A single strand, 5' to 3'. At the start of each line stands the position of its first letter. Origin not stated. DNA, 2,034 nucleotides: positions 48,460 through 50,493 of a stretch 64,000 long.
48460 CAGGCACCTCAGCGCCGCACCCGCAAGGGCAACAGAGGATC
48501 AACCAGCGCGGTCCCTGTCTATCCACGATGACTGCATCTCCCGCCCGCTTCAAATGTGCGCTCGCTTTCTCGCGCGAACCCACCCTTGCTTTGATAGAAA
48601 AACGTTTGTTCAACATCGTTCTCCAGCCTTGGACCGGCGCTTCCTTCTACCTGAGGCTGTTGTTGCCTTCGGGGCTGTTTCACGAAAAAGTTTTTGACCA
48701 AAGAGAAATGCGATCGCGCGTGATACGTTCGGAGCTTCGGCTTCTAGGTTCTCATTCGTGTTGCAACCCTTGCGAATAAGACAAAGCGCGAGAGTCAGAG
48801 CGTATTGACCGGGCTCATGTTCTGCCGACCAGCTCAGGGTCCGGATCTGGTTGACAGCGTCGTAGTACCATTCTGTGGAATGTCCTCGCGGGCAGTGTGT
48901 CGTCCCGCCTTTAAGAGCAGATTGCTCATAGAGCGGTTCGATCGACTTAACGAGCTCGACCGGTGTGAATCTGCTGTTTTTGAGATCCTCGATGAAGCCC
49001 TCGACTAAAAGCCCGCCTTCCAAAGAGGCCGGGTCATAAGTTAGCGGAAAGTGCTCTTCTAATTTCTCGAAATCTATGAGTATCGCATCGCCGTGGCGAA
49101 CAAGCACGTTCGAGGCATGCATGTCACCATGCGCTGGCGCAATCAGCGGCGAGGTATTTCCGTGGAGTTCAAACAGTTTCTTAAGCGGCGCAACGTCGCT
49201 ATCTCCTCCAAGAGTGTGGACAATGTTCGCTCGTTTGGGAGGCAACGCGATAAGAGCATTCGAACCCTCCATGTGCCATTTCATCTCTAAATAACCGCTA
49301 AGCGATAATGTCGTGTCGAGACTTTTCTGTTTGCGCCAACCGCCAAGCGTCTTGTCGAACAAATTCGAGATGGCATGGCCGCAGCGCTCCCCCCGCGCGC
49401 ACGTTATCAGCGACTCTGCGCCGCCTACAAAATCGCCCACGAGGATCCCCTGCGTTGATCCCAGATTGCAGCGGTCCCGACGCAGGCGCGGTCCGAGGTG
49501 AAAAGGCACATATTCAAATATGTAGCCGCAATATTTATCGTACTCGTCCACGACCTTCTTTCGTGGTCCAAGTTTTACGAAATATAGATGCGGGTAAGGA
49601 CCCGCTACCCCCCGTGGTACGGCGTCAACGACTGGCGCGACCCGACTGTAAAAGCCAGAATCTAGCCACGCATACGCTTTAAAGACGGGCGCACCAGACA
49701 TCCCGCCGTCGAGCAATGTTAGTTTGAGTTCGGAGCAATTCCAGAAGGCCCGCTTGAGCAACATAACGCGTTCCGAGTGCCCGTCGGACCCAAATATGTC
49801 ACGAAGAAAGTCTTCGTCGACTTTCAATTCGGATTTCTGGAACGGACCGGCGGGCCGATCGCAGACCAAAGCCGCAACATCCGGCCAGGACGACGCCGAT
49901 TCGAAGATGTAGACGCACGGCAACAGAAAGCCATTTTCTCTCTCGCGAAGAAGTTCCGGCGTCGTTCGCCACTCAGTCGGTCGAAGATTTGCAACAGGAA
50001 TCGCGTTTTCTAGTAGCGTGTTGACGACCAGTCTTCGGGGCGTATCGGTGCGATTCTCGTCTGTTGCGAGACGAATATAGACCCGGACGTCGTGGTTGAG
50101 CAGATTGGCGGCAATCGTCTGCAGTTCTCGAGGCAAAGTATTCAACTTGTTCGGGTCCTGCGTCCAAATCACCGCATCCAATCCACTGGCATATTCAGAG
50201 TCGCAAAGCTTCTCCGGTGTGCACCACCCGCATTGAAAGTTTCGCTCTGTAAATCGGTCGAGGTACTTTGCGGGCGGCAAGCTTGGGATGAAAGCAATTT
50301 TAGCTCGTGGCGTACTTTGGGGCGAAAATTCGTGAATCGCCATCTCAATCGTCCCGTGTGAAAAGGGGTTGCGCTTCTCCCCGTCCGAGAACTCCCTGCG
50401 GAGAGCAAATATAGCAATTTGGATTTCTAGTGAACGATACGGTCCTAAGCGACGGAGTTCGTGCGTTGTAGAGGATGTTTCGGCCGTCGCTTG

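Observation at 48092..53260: WYL-regulated ubiquitin-like conjugation operon carrying an extra kinase-fold gene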

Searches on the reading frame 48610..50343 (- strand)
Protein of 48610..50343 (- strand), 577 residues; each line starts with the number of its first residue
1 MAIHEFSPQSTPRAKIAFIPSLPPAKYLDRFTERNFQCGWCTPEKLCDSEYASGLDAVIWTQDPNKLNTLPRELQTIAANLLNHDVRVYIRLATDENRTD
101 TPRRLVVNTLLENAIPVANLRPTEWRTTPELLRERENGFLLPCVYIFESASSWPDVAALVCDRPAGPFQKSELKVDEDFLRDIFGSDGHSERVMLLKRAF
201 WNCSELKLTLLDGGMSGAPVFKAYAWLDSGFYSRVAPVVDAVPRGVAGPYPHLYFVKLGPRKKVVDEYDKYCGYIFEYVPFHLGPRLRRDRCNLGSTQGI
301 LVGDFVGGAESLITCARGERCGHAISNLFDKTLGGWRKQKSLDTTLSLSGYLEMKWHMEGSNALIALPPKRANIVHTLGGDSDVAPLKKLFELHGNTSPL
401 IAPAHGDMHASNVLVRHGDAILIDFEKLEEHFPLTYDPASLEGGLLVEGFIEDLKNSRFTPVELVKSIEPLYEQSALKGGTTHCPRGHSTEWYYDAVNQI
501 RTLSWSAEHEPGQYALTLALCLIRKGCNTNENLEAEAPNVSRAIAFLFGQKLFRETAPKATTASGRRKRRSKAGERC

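Call 3: search_protein_families(library=pfam, proteins=[window:48610-50343:-], max_evalue=0.01)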
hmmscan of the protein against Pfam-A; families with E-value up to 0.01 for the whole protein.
window:48610-50343:- (577 aa): 1 family
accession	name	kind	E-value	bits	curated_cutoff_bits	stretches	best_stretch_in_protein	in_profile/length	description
PF19974.5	TCAD9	-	1.6e-10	41.2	40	1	400-447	296-343/429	Ternary complex associated domain 9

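Call 4: search_protein_families(library=padloc, proteins=[window:48610-50343:-], max_evalue=0.01)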
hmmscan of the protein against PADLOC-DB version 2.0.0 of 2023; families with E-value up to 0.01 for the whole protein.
window:48610-50343:- (577 aa): 0 families

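Call 16: find_homologous_proteins(query=window:48610-50343:-, max_evalue=0.001)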
Query window:48610-50343:- (577 aa): 185 proteins with E <= 0.001 among 8000 candidates; the best 120 are listed.
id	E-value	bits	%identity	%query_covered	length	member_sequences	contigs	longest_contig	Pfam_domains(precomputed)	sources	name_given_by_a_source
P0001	0.0e+0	1063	80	100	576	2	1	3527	PF19974.6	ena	-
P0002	0.0e+0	1012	76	100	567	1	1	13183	PF19974.6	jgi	jgi:hypothetical protein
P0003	1.6e-285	966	75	100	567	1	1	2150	PF19974.6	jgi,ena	-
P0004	1.5e-276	936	74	100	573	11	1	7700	PF19974.6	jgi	jgi:hypothetical protein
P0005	1.3e-275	933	72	99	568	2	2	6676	PF19974.6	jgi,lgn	jgi:hypothetical protein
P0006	1.6e-275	933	74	97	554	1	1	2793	PF19974.6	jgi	jgi:hypothetical protein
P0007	3.9e-275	932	72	100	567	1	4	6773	PF19974.6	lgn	-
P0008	5.5e-275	931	73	100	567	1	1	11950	PF19974.6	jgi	jgi:hypothetical protein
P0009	5.8e-274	928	74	98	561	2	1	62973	PF19974.6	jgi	jgi:hypothetical protein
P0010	5.1e-271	918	73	98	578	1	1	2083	PF19974.6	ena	-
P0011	8.5e-271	917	71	100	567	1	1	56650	PF19974.6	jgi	jgi:hypothetical protein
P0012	1.0e-270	917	74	97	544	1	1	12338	PF19974.6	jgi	jgi:hypothetical protein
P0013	4.5e-270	915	71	99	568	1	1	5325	PF19974.6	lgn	-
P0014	1.3e-268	910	71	100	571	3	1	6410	PF19974.6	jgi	jgi:Ternary complex associated domain 9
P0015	9.6e-267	904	73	97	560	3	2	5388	PF19974.6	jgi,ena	-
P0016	1.2e-266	904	71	100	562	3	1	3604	PF19974.6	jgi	jgi:hypothetical protein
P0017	1.7e-266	903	73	97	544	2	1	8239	PF19974.6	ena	-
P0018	3.0e-265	899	71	98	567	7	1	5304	PF19974.6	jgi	jgi:hypothetical protein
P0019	3.1e-265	899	71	98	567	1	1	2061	PF19974.6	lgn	-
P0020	1.1e-263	894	71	98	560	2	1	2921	PF19974.6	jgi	jgi:Ternary complex associated domain 9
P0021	1.2e-263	894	71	100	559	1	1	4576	PF19974.6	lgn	-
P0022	4.3e-263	892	72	97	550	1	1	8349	PF19974.6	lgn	-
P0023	4.6e-263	892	72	97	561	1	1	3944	PF19974.6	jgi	jgi:hypothetical protein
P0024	9.0e-263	891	69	100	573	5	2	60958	PF19974.6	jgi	jgi:hypothetical protein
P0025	2.1e-262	890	72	97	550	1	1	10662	PF19974.6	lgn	-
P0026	3.0e-260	883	71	97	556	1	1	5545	PF19974.6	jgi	jgi:hypothetical protein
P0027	1.3e-259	881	70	97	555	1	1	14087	PF19974.6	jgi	jgi:hypothetical protein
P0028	1.8e-259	880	67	99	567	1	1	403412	PF19974.6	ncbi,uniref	ncbi:hypothetical protein ABID59_004549 [Bradyrhizobium sp. S3.3.6]|uniref:hypothetical protein n=1 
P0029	3.2e-259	879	70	98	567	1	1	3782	PF19974.6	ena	-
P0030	4.1e-259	879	70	97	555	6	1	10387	PF19974.6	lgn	-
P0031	4.5e-259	879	69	98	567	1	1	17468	PF19974.6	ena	-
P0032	1.7e-258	877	69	100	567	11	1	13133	PF19974.6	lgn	-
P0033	4.8e-258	875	70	98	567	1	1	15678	PF19974.6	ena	-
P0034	3.7e-257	872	71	97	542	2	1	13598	PF19974.6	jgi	jgi:hypothetical protein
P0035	6.9e-257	871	68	99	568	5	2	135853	PF19974.6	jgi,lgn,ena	jgi:hypothetical protein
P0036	7.4e-257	871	73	92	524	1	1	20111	PF19974.6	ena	-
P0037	1.8e-256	870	69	98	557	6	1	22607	PF19974.6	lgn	-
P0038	2.2e-256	870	76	87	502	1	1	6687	PF19974.6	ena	-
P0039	1.1e-255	867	69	100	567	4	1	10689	PF19974.6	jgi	jgi:hypothetical protein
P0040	2.3e-255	866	69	98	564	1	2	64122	PF19974.6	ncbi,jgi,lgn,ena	jgi:hypothetical protein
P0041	2.9e-255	866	67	98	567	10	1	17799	PF19974.6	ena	-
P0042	3.0e-254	863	68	97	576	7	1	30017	PF19974.6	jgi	jgi:hypothetical protein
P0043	4.1e-254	862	66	99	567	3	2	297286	PF19974.6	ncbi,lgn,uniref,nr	ncbi:hypothetical protein [Bradyrhizobium cajani]|uniref:Ternary complex associated domain-containin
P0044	5.5e-252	855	66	100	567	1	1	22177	PF19974.6,PF01636.30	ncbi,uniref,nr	ncbi:phosphotransferase [Bradyrhizobium uaiense]|uniref:Ternary complex associated domain-containing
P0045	1.9e-250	850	67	99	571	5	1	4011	PF19974.6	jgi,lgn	-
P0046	1.2e-248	844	66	97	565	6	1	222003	PF19974.6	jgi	jgi:hypothetical protein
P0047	1.5e-248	844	65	99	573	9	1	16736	PF19974.6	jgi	jgi:hypothetical protein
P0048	2.7e-248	843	69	97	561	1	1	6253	PF19974.6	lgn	-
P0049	5.0e-248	842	66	99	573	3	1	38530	PF19974.6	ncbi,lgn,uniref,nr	ncbi:hypothetical protein [Bradyrhizobium cytisi]|uniref:Uncharacterized protein n=1 Tax=Bradyrhizob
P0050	1.0e-246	838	68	97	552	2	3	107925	PF19974.6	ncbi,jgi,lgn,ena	jgi:hypothetical protein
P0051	1.3e-245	834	66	99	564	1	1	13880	PF19974.6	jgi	jgi:hypothetical protein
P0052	1.7e-245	834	64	97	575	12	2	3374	PF19974.6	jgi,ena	-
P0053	5.9e-245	832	66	96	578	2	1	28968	PF19974.6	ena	-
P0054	4.7e-244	829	64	99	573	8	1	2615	PF19974.6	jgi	jgi:hypothetical protein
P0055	5.0e-243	826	63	99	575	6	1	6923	PF19974.6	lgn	-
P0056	6.6e-242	822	64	98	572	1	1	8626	PF19974.6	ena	-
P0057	4.3e-241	819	63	99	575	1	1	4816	PF19974.6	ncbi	-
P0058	9.6e-240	815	65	99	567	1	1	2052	PF19974.6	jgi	jgi:hypothetical protein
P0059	1.4e-239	814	62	99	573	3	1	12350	PF19974.6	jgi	jgi:hypothetical protein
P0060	1.4e-239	814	64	97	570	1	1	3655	PF19974.6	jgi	jgi:hypothetical protein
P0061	2.7e-239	813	63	99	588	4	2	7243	PF19974.6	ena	-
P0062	3.7e-239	813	65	99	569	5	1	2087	PF19974.6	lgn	-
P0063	3.9e-239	813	62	99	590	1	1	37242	PF19974.6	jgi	jgi:hypothetical protein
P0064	2.0e-238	811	65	98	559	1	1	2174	PF19974.6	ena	-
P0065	1.6e-237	808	62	98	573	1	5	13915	PF19974.6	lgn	-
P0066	9.9e-236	802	64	100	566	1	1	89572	PF19974.6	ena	-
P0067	1.8e-235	801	64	99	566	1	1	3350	PF19974.6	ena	-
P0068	5.1e-233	793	63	96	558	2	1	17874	PF19974.6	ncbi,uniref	ncbi:hypothetical protein ABID58_007436 [Bradyrhizobium sp. S3.2.6]|uniref:hypothetical protein n=1 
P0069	1.1e-231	788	65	98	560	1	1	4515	PF19974.6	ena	-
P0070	1.9e-229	781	62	99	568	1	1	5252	PF19974.6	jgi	-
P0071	3.3e-229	780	62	100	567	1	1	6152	PF19974.6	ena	-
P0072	3.5e-221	754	61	97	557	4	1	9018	PF19974.6,PF01636.30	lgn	-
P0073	2.8e-219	747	61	97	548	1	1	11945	PF19974.6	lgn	-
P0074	3.5e-219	747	61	99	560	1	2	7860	PF19974.6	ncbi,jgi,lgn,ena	ncbi:MAG TPA: hypothetical protein VIJ62_06215 [Rhizomicrobium sp.]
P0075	4.0e-218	743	61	97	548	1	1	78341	PF19974.6,PF01636.30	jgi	jgi:hypothetical protein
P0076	4.2e-217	740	61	97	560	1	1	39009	PF19974.6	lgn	-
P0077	4.6e-216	737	63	91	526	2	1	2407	PF19974.6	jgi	-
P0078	3.2e-214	731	65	88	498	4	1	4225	PF19974.6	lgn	-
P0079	2.5e-212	724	60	96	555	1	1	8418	PF19974.6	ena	-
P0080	5.3e-210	717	63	88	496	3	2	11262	PF19974.6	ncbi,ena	-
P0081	3.6e-203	694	57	98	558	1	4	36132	PF19974.6,PF01636.30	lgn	-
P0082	1.1e-200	686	57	97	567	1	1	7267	PF19974.6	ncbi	-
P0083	6.6e-196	670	56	99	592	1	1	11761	PF19974.6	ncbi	-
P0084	3.5e-195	668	55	99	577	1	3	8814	PF19974.6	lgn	-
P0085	1.9e-192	659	55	100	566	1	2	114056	PF19974.6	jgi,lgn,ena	-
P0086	1.9e-190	652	54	97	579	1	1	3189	PF19974.6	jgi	jgi:hypothetical protein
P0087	2.4e-189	648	55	98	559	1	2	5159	PF19974.6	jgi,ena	jgi:hypothetical protein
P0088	6.1e-185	634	75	66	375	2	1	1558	PF19974.6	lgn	-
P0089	1.1e-183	630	54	96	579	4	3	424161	PF19974.6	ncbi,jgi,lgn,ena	jgi:hypothetical protein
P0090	3.7e-183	628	54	99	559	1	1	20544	PF19974.6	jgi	jgi:hypothetical protein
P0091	4.9e-182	624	66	75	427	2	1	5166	PF19974.6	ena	-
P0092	1.7e-173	596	52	96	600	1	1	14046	PF19974.6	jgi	jgi:uncharacterized protein associated with vWA-MoxR-VMAP ternary system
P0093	2.0e-170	586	80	55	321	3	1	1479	PF19974.6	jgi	jgi:hypothetical protein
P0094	3.7e-167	575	51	97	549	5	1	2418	PF19974.6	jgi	-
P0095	1.4e-165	570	67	66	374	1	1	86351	PF19974.6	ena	-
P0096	4.0e-165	568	50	96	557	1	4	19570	PF19974.6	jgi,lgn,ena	jgi:hypothetical protein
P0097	7.4e-165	568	50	98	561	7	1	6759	PF19974.6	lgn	-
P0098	7.8e-165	567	52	96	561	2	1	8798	PF19974.6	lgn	-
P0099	1.1e-164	567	51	96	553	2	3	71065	PF19974.6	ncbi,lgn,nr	ncbi:MAG: hypothetical protein HOP24_09085 [Sideroxydans sp.]|nr:hypothetical protein [Sideroxydans 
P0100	2.4e-164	566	50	96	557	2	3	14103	PF19974.6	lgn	-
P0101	8.0e-164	564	51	96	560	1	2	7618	PF19974.6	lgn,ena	-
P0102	1.8e-163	563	51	97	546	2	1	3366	PF19974.6,PF01636.30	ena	-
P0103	1.9e-163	563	50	99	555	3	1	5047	PF19974.6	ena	-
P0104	5.1e-163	562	75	60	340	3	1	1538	PF19974.6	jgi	jgi:hypothetical protein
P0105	7.7e-163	561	50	99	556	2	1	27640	PF19974.6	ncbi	ncbi:MAG: hypothetical protein ACLQHK_05780 [Gallionellaceae bacterium]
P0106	1.9e-162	560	51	97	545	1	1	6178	PF19974.6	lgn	-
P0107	2.1e-162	559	51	96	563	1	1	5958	PF19974.6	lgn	-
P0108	7.6e-162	558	50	96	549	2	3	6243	PF19974.6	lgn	-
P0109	4.2e-161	555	50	96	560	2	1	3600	PF19974.6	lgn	-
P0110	1.3e-160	554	50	96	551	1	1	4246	PF19974.6,PF01636.30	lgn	-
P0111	1.1e-159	550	49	100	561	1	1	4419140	PF19974.6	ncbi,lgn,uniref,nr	ncbi:hypothetical protein [Ferribacterium limneticum]|uniref:hypothetical protein n=1 Tax=Ferribacte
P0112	2.8e-159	549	49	99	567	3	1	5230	PF19974.6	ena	-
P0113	4.0e-159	549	48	96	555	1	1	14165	PF19974.6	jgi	jgi:hypothetical protein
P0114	8.1e-159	548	49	100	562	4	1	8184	PF19974.6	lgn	-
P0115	1.7e-158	547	50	97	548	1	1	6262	PF19974.6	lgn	-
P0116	2.2e-158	546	50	96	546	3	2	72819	PF19974.6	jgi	jgi:hypothetical protein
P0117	5.5e-157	542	49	96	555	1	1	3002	PF19974.6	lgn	-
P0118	7.0e-157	541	49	97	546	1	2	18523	PF19974.6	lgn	-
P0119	1.2e-156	541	49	96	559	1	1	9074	PF19974.6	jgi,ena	-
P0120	1.9e-156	540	49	99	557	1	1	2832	PF19974.6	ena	-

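Call 19: find_encoding_contigs(protein=P0111, flank=10000, max_places=3)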
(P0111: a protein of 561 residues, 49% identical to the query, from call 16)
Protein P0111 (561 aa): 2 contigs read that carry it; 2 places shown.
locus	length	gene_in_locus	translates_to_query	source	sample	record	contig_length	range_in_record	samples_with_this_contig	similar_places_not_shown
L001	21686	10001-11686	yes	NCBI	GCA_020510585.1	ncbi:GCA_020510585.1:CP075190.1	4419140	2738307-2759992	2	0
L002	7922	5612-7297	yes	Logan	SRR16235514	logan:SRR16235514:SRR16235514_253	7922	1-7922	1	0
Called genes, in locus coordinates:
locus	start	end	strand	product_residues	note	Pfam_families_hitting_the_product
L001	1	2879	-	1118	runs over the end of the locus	PF05227:CHASE3, PF00989:PAS, PF08448:PAS_4, PF13426:PAS_9, PF08448:PAS_4, PF13185:GAF_2, PF01590:GAF, PF00990:GGDEF, +3 more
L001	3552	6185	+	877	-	PF00989:PAS, PF08448:PAS_4, PF13426:PAS_9, PF01590:GAF, PF13185:GAF_2, PF00990:GGDEF, PF00563:EAL, PF00072:Response_reg, +1 more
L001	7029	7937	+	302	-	PF26109:WHD_BrxR, PF13280:WYL, PF26107:BrxR_CTD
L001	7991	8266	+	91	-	PF14452:Multi_ubiq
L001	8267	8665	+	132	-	PF14462:Prok-E2_E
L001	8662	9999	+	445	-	PF14464:Prok-JAB (weak), PF00899:ThiF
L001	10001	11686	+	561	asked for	PF19974:TCAD9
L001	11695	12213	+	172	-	PF20137:BubE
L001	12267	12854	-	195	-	PF20137:BubE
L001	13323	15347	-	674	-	PF17152:CHASE8, PF00672:HAMP (weak), PF00512:HisKA, PF02518:HATPase_c, PF00072:Response_reg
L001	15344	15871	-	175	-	PF13689:DUF4154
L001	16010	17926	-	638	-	PF07715:Plug, PF00593:TonB_dep_Rec_b-barrel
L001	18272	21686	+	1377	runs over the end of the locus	PF00072:Response_reg, PF13185:GAF_2 (weak), PF08447:PAS_3, PF08448:PAS_4, PF00512:HisKA, PF02518:HATPase_c, PF00072:Response_reg, PF01627:Hpt (weak)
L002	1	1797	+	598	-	?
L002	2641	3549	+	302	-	PF26109:WHD_BrxR, PF13280:WYL, PF26107:BrxR_CTD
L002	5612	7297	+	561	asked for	PF19974:TCAD9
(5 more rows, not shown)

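Call 20: find_encoding_contigs(protein=P0028, flank=10000, max_places=3)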
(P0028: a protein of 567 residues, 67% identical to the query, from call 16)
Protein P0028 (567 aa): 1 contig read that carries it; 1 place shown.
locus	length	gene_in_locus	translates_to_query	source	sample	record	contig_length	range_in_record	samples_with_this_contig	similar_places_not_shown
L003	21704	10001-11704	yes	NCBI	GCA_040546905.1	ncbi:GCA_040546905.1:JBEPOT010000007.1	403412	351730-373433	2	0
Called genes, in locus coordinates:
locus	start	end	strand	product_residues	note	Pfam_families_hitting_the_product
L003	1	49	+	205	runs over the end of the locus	PF00072:Response_reg, PF00196:GerE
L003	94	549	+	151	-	PF00072:Response_reg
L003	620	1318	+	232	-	PF00027:cNMP_binding, PF13545:HTH_Crp_2, PF00325:Crp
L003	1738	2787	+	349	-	PF01266:DAO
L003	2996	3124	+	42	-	-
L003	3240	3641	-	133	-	-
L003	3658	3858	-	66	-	-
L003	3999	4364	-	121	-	PF11799:IMS_C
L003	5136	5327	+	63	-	PF02463:SMC_N (weak), PF13166:AAA_13 (weak)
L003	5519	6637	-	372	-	PF12281:NTP_transf_8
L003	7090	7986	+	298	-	PF26109:WHD_BrxR, PF13280:WYL, PF26107:BrxR_CTD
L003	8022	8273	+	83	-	PF14452:Multi_ubiq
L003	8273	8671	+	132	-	PF14462:Prok-E2_E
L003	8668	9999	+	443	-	PF00899:ThiF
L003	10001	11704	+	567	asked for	PF19974:TCAD9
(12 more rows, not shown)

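Call 21: find_related_loci(query=A1, collection=genome_contigs, flank=8000)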
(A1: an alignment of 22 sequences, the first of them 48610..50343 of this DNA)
Query A1 (577 aa) in genome_contigs; peptide patterns used: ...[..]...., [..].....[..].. (x = any residue, [..] = any of these).
273 stretches matched a pattern; 23 encode a relative of the query (tblastn E <= 1e-3); 23 distinct loci.
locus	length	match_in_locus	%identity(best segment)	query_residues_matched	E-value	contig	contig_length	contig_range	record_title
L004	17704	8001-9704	73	1-576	0e+0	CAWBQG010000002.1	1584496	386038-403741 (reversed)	MAG: uncultured Acidobacteriaceae bacterium isolate MFD01828.bin.1.38 genome assembly, contig: contig_13237, whole genom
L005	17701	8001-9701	69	1-576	0e+0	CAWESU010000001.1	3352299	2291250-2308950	MAG: uncultured Acidobacteriota bacterium isolate MFD03399.bin.1.4 genome assembly, contig: contig_187, whole genome sho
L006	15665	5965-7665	66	1-575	0e+0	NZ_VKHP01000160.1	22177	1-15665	Bradyrhizobium uaiense strain UFLA03-164 NODE_159_length_22177_cov_7.390068, whole genome shotgun sequence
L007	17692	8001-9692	68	1-559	0e+0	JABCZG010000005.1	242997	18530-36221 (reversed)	MAG: Acidobacteria bacterium isolate Inc-BW-C-12-M_MAG16 Ga0210394_10000075, whole genome shotgun sequence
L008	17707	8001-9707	65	1-572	0e+0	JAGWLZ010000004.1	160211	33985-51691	MAG: Alphaproteobacteria bacterium isolate REEB197 contig-150_76, whole genome shotgun sequence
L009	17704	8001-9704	66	1-571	0e+0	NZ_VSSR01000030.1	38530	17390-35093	Bradyrhizobium cytisi strain CTAW11 CTAW11_S1_R1__contig_31, whole genome shotgun sequence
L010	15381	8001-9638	68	1-561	0e+0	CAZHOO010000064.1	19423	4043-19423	MAG TPA_asm: uncultured Terracidiphilus sp. isolate binchicken_co3_566 genome assembly, contig: NODE_8984_length_19423_c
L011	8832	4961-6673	63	1-574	0e+0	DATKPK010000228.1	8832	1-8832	MAG TPA_asm: Candidatus Binataceae bacterium isolate SMAG_U14789 k141_4119972, whole genome shotgun sequence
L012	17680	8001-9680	61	1-564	0e+0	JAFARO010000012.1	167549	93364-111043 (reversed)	MAG: Alphaproteobacteria bacterium isolate CP_BM_ER_R7_10 BM_ER_R7_k147_1256188, whole genome shotgun sequence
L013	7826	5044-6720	61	1-569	0e+0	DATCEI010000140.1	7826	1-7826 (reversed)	MAG TPA_asm: Rhizomicrobium sp. isolate SMAG_U7749 k141_170082, whole genome shotgun sequence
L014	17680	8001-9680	48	1-576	8e-160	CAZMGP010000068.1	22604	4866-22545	MAG TPA_asm: uncultured Enterobacteriaceae bacterium isolate SRP093762_co1_12 genome assembly, contig: NODE_1372_length_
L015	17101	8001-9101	62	187-566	3e-153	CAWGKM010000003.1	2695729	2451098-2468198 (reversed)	MAG: uncultured Alphaproteobacteria bacterium isolate MFD02248.bin.1.117 genome assembly, contig: contig_7239, whole gen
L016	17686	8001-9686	66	1-571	0e+0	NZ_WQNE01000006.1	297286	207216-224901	Bradyrhizobium cajani strain 1010 NODE_6_length_297286_cov_12.0212, whole genome shotgun sequence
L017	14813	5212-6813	33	1-553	8e-87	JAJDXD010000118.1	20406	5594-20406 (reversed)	MAG: Gammaproteobacteria bacterium isolate jk18x25bins.87 k141_108313, whole genome shotgun sequence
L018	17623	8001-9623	33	1-560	4e-80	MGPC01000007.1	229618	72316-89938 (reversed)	MAG: Curvibacter sp. GWA2_64_110 gwa2_scaffold_158, whole genome shotgun sequence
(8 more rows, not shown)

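Call 37: predict_structure(alignment_id=A1)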
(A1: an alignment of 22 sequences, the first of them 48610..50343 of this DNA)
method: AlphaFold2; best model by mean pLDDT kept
length: 577 residues; sequences in the alignment: 22
mean_pLDDT: 81.4   pTM: 0.76
mean pLDDT of the five models: 81.4, 77.7, 75.3, 73.7, 70.8
residues with pLDDT >= 90: 226; 70-90: 263; 50-70: 32; < 50: 56
segments of 3 or more residues with pLDDT < 50: 1-12, 213-216, 230-247, 558-577
pLDDT, mean of each block of 10 residues (from residue 1): 29 77 86 86 92 90 92 92 91 85 94 89 87 68 87 85 75 87 88 91 86 63 76 34 46 86 83 57 70 89 79 86 85 78 94 88 92 97 94 93 80 82 79 91 92 93 96 85 88 93 85 92 91 84 97 70 34 32
secondary structure, 60 per line:
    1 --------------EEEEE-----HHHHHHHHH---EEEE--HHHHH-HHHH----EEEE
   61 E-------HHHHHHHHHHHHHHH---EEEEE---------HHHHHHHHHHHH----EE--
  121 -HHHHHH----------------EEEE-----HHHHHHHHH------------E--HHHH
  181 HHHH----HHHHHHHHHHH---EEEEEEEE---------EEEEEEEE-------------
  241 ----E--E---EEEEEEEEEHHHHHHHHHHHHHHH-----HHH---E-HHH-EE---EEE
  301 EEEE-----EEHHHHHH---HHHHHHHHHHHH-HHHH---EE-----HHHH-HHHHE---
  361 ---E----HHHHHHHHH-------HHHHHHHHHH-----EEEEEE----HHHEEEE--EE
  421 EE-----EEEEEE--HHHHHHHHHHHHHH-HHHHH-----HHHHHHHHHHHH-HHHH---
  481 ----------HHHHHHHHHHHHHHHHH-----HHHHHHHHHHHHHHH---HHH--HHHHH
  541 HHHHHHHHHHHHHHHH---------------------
elements in order: E15-19 H25-33 E37-40 H43-47 H49-52 E57-61 H69-83 E87-91 H101-112 H122-127 E144-147 H153-161 H177-184 H189-199 E203-210 E220-227 E252-260 H261-275 E298-304 H312-317 H321-332 H334-337 H348-351 H353-356 H369-377 H385-394 E400-405 E413-416 E419-422 E428-433 H436-449 H451-455 H461-472 H474-477 H491-507 H513-527 H536-556
